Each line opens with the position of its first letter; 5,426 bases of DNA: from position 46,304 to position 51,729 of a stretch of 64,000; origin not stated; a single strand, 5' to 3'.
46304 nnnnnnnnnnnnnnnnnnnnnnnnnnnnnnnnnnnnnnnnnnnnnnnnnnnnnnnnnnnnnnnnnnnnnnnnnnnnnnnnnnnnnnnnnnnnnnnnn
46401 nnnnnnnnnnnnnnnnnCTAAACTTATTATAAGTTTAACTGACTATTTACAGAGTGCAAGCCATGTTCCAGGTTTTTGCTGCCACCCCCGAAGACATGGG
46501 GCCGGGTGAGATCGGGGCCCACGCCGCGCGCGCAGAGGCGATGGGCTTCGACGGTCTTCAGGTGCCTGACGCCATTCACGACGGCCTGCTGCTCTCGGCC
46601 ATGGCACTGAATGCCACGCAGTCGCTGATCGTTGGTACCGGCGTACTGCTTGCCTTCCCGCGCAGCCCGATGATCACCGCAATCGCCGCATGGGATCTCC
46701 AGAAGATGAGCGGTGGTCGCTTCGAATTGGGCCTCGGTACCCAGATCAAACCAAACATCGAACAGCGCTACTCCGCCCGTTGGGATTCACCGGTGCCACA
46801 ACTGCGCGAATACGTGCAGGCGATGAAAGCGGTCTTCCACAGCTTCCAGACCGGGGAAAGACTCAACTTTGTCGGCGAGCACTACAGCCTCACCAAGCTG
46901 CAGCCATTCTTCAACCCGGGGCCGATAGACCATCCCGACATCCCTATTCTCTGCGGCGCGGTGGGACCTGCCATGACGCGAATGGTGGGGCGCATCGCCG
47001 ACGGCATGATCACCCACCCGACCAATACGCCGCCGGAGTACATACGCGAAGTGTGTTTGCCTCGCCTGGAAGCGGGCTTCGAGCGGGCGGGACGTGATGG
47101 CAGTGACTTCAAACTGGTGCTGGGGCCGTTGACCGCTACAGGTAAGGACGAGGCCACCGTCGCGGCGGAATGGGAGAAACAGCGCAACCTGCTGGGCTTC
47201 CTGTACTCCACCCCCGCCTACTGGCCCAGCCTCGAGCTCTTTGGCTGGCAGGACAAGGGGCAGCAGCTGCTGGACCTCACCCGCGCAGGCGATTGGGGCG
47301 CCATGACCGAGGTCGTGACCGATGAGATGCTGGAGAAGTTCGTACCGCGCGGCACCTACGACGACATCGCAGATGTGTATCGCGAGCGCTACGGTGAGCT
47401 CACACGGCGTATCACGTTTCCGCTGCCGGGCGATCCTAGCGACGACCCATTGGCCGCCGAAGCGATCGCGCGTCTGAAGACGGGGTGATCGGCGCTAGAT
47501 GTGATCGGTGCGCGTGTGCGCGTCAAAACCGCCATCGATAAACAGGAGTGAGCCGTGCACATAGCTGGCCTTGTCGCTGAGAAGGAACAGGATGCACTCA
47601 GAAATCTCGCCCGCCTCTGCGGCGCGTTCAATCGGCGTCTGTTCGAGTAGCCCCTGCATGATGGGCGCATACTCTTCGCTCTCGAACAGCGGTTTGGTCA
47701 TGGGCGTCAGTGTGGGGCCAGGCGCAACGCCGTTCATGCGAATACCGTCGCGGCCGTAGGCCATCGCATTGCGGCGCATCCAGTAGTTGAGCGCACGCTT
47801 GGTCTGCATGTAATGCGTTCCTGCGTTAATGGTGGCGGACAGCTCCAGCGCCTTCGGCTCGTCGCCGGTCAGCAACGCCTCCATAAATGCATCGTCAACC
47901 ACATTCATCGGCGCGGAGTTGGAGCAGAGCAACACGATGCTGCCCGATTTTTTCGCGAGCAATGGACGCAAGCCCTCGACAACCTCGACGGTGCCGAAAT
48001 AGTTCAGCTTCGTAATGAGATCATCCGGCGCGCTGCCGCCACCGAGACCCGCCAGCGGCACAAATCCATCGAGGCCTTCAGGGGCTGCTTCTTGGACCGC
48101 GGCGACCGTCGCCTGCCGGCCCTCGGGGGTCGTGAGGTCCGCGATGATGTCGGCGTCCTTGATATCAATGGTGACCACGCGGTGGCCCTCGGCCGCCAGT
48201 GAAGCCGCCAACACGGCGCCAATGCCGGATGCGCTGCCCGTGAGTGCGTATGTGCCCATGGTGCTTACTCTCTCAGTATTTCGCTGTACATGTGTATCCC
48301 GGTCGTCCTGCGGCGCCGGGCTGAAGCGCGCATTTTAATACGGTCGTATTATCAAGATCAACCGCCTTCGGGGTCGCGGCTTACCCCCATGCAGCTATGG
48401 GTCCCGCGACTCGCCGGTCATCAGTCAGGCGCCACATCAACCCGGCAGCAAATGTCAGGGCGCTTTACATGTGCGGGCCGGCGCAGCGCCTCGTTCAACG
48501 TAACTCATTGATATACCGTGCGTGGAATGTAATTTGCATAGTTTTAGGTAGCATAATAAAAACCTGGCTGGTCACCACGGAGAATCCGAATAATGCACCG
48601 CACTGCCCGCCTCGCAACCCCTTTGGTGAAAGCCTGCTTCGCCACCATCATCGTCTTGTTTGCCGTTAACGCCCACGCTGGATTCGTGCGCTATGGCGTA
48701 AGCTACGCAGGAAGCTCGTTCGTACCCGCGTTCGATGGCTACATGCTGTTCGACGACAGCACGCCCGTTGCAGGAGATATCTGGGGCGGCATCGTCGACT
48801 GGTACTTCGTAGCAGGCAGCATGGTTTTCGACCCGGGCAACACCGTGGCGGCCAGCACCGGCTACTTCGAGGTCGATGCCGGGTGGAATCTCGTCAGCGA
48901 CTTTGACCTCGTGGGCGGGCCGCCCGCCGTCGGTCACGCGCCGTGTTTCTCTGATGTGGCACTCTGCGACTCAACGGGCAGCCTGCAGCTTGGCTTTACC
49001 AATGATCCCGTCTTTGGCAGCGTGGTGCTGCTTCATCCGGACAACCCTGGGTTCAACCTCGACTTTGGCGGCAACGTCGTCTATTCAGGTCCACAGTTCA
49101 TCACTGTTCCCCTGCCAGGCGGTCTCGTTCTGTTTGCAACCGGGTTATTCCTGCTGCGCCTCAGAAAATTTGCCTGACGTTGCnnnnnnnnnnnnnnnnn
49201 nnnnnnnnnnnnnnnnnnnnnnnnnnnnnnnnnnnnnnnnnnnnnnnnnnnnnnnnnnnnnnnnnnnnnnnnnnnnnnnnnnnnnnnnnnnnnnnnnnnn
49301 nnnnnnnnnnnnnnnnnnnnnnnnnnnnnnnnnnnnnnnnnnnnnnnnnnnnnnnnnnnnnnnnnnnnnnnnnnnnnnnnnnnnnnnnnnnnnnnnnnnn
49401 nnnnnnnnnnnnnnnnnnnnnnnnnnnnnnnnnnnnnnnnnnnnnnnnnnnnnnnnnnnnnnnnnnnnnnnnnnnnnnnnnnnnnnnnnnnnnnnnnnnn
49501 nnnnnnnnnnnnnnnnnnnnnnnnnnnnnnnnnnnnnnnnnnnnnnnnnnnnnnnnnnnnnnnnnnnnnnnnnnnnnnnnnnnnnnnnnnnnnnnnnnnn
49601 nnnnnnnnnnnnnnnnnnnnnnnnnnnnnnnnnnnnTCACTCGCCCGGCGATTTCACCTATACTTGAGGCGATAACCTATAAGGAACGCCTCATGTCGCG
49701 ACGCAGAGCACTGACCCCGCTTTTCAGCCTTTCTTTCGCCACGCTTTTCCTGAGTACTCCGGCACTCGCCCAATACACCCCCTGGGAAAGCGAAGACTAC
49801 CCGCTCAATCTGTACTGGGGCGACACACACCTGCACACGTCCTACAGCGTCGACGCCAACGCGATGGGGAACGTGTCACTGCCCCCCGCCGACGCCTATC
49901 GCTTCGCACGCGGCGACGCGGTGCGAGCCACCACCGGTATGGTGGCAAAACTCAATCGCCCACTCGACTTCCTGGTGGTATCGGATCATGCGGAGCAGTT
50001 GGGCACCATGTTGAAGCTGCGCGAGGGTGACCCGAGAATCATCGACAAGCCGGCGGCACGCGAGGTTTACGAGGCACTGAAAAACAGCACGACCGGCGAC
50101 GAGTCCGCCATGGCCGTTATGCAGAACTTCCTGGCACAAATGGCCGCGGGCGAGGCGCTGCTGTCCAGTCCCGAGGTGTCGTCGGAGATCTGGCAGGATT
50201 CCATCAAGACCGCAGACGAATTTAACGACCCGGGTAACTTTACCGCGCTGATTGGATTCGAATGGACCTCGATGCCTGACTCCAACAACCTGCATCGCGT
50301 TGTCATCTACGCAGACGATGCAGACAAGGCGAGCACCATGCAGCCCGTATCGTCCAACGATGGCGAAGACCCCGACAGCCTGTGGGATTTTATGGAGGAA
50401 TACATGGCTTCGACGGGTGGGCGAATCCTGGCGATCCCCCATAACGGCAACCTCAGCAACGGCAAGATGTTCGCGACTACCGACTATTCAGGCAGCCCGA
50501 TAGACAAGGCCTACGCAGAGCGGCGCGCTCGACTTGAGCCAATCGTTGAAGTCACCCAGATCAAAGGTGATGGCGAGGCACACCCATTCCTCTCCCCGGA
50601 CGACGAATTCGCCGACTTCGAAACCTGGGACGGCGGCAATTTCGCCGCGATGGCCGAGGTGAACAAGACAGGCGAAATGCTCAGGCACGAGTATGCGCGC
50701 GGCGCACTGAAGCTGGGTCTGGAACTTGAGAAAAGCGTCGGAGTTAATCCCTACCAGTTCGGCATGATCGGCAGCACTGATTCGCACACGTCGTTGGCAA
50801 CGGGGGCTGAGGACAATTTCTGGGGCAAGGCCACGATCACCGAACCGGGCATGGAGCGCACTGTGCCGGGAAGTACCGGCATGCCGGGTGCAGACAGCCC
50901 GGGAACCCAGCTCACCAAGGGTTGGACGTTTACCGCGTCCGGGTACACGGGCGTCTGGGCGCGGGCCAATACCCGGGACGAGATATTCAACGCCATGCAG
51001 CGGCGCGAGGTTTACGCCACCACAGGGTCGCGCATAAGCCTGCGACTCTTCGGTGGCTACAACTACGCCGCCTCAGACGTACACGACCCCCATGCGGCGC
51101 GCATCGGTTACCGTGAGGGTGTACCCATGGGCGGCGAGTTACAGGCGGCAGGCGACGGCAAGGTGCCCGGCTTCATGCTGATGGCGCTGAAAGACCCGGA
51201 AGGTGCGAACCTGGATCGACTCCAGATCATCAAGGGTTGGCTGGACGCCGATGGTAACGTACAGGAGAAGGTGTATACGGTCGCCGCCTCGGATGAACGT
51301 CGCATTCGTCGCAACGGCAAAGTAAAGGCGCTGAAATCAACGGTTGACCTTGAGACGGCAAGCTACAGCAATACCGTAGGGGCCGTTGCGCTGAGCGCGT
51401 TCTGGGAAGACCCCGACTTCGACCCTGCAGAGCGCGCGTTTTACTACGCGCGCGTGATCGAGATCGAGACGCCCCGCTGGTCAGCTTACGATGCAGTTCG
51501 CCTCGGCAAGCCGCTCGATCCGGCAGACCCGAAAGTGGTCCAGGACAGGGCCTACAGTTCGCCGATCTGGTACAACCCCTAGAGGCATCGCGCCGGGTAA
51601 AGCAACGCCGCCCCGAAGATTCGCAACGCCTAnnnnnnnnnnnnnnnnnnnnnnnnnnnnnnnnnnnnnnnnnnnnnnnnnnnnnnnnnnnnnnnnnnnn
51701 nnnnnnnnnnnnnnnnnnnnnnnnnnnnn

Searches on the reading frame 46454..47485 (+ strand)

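Call 21: search_protein_families(library=ncbifam, proteins=[window:46454-47485:+], max_evalue=0.00001)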
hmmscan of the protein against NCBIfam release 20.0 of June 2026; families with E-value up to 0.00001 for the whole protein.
window:46454-47485:+ (344 aa): 17 families
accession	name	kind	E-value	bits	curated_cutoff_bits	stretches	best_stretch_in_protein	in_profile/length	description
TIGR03617.1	F420_MSMEG_2256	subfamily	5.5e-103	344.2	278.15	1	24-333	1-309/318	TIGR03617 family F420-dependent LLM class oxidoreductase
TIGR04024.1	F420_NP1902A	hypoth_equivalog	1.8e-32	112.4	345.4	1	19-310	16-297/330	TIGR04024 family LLM class F420-dependent oxidoreductase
TIGR03564.1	F420_MSMEG_4879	subfamily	9.3e-29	100.9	234.25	1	22-217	3-190/265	TIGR03564 family F420-dependent LLM class oxidoreductase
TIGR03555.1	F420_mer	equivalog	7.1e-28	97.9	348.7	1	21-307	15-289/325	5,10-methylenetetrahydromethanopterin reductase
NF002619.0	PRK02271.1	equivalog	3.2e-24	85.8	276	1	18-307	14-290/329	5,10-methylenetetrahydromethanopterin reductase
TIGR03559.1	F420_Rv3520c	subfamily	3.7e-22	78.8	335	1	19-306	14-308/325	LLM class F420-dependent oxidoreductase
TIGR03619.1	F420_Rv2161c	subfamily_domain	6.8e-22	78.3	166.9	1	34-241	36-233/247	TIGR03619 family F420-dependent LLM class oxidoreductase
TIGR03621.1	F420_MSMEG_2516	subfamily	2.1e-16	59.9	213.15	1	20-183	16-171/295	TIGR03621 family F420-dependent LLM class oxidoreductase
TIGR03841.1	F420_Rv3093c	subfamily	7.4e-15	55.1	213.65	1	15-307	7-279/298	LLM class F420-dependent oxidoreductase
TIGR03620.1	F420_MSMEG_4141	subfamily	1.8e-14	53.7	219.8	1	22-133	22-128/280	TIGR03620 family F420-dependent LLM class oxidoreductase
TIGR03560.1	F420_Rv1855c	subfamily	3.4e-14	53.2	231.4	1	40-217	48-220/227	TIGR03560 family F420-dependent LLM class oxidoreductase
TIGR03857.1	F420_MSMEG_2249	hypoth_equivalog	1.2e-13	51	218.4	1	23-224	19-211/329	TIGR03857 family LLM class F420-dependent oxidoreductase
TIGR03557.1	F420_G6P_family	subfamily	2.4e-12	46.6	210.4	1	11-190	6-190/316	TIGR03557 family F420-dependent LLM class oxidoreductase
TIGR03554.1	F420_G6P_DH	equivalog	6.7e-11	41.8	420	1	8-219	6-223/331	glucose-6-phosphate dehydrogenase (coenzyme-F420)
TIGR04465.1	ArgArg_F420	equivalog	5.5e-08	32.3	470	1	49-219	101-262/364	F420-dependent hydroxymycolic acid dehydrogenase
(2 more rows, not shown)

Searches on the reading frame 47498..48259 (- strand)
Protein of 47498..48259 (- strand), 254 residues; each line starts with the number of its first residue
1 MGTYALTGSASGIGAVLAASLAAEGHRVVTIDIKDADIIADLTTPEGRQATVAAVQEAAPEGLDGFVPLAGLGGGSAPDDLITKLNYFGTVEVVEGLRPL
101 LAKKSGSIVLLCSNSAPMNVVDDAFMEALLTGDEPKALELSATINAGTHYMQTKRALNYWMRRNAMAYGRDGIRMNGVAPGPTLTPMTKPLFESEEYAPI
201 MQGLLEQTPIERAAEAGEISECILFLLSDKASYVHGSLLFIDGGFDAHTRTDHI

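Call 21: search_protein_families(library=ncbifam, proteins=[window:47498-48259:-], max_evalue=0.00001)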
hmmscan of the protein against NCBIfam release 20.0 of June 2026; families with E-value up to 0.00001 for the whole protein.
window:47498-48259:- (254 aa): 142 families (the best 25 are shown)
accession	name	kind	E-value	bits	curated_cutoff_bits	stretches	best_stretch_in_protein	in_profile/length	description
NF009092.0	PRK12428.1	subfamily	1.8e-35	122.9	242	1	6-252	10-257/261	coniferyl-alcohol dehydrogenase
NF052558.1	MBtsdlDhBudC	equivalog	9.1e-25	87.7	270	1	147-249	146-245/250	meso-2,3-butanediol dehydrogenase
NF005118.0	PRK06550.1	equivalog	1.6e-24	87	270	1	147-245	137-233/236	3-oxoacyl-ACP reductase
NF004791.0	PRK06138.1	equivalog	2.8e-24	85.8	312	1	143-247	146-251/252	SDR family oxidoreductase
NF005559.1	PRK07231.1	subfamily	8.1e-24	84.5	215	1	148-245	151-247/249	glucose 1-dehydrogenase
NF053701.1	CsHdxCHCADhChcB2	equivalog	8.8e-24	84.4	350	1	147-247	149-244/245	cis-4-hydroxycyclohexanecarboxylate dehydrogenase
NF006693.0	PRK09242.1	equivalog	3.3e-23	82.1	328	1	144-248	155-256/258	SDR family oxidoreductase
NF004774.0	PRK06114.1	equivalog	4.7e-22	78.6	360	1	148-245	166-259/262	SDR family oxidoreductase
TIGR04316.1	dhbA_paeA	equivalog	2.3e-21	76.5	300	1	149-244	146-246/250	2,3-dihydro-2,3-dihydroxybenzoate dehydrogenase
NF005067.0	PRK06484.1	equivalog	3.4e-21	75.4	713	1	148-248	416-514/524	short chain dehydrogenase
TIGR01830.1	3oxo_ACP_reduc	equivalog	1.4e-20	74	297.75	1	148-245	146-238/239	3-oxoacyl-[acyl-carrier-protein] reductase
NF005467.0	PRK07060.1-5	equivalog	1.5e-20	73.9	360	1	146-247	146-244/245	SDR family oxidoreductase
NF005395.0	PRK06940.1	subfamily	3.4e-20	72.6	280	1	19-251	43-270/276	SDR family oxidoreductase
NF009464.0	PRK12824.1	subfamily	4.4e-20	72.4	269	1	143-245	145-242/245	3-oxoacyl-ACP reductase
NF006074.0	PRK08220.1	equivalog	4.7e-20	72.2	312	1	149-244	146-246/251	2,3-dihydro-2,3-dihydroxybenzoate dehydrogenase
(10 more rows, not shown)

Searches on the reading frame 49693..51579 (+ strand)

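Call 22: search_protein_families(library=ncbifam, proteins=[window:49693-51579:+], max_evalue=0.00001)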
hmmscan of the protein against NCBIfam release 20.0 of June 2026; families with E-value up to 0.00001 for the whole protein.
window:49693-51579:+ (629 aa): 0 families

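Call 62: search_protein_families(library=pfam, proteins=[window:49693-51579:+], max_evalue=0.00001)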
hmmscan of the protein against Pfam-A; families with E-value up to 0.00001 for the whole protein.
window:49693-51579:+ (629 aa): 1 family
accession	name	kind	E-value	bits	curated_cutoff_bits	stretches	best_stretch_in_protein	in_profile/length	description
PF12228.14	DUF3604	-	5e-237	788.5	20.4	1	39-629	5-591/591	Protein of unknown function (DUF3604)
